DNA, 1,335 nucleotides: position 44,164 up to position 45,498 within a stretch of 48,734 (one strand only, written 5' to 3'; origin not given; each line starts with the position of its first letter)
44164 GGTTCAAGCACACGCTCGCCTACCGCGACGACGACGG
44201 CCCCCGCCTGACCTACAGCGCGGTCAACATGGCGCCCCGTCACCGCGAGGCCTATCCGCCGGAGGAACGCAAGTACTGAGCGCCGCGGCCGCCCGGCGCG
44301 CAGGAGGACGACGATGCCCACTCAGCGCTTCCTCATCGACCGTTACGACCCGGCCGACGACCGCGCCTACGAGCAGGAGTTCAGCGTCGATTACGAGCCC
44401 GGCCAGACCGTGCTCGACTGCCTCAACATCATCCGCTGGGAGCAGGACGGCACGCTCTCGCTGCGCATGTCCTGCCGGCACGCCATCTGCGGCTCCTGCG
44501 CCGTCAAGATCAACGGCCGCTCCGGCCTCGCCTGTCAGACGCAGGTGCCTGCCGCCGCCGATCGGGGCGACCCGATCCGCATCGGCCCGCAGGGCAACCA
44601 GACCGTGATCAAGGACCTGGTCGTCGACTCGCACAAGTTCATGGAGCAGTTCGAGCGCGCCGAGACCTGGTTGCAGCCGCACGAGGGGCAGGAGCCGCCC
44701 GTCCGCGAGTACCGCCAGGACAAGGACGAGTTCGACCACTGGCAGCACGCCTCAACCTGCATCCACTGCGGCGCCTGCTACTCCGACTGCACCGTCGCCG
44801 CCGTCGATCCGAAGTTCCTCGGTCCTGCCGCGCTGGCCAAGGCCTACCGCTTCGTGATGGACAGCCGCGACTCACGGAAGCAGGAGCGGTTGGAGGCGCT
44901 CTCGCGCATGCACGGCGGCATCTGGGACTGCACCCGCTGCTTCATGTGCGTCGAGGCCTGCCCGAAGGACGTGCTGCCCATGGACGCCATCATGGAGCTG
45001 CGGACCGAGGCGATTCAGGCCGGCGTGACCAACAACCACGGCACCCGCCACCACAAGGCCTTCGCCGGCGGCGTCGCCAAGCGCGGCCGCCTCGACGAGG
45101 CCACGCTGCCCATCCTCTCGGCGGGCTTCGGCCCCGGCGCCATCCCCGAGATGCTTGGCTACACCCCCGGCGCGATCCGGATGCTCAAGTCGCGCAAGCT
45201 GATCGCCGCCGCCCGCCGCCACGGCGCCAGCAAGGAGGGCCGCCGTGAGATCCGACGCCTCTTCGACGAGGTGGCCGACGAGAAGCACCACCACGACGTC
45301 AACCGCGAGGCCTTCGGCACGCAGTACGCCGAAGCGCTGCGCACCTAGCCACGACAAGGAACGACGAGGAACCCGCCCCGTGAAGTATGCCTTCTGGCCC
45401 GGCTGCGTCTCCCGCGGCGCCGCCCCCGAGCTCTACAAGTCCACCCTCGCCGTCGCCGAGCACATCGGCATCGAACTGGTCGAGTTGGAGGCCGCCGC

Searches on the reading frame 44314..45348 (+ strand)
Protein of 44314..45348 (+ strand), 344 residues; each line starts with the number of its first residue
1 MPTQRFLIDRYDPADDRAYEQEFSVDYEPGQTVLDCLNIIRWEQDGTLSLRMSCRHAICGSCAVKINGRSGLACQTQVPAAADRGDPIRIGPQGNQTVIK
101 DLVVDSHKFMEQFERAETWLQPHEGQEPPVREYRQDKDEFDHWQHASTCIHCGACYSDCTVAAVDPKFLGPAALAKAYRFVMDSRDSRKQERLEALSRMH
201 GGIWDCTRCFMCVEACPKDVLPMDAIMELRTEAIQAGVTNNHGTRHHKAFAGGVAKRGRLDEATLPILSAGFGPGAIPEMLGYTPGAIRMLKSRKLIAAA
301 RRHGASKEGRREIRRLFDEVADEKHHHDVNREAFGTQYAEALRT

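Call 49: search_protein_families(library=pfam, proteins=[window:44314-45348:+])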
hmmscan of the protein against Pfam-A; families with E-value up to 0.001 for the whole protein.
window:44314-45348:+ (344 aa): 8 families
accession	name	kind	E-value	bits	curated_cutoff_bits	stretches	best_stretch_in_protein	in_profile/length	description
PF13085.11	Fer2_3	-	1.2e-30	106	27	1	6-110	2-106/107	2Fe-2S iron-sulfur cluster binding domain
PF13183.11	Fer4_8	-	1.1e-12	48.7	27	1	146-220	2-68/68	4Fe-4S dicluster domain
PF13237.11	Fer4_10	-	4.1e-09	36.7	25.5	1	144-217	4-53/53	4Fe-4S dicluster domain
PF12838.12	Fer4_7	-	2.2e-07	31.7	27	1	148-220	1-52/52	4Fe-4S dicluster domain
PF13187.11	Fer4_9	-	3.1e-07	30.7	27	1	192-220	34-51/52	4Fe-4S dicluster domain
PF00111.32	Fer2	-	5.2e-06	26.8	21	1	21-78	6-76/77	2Fe-2S iron-sulfur cluster binding domain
PF13534.11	Fer4_17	-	6.8e-06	27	22.2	1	149-220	2-60/61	4Fe-4S dicluster domain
PF13484.11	Fer4_16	-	8.8e-06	26.8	30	1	148-218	1-65/66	4Fe-4S double cluster binding domain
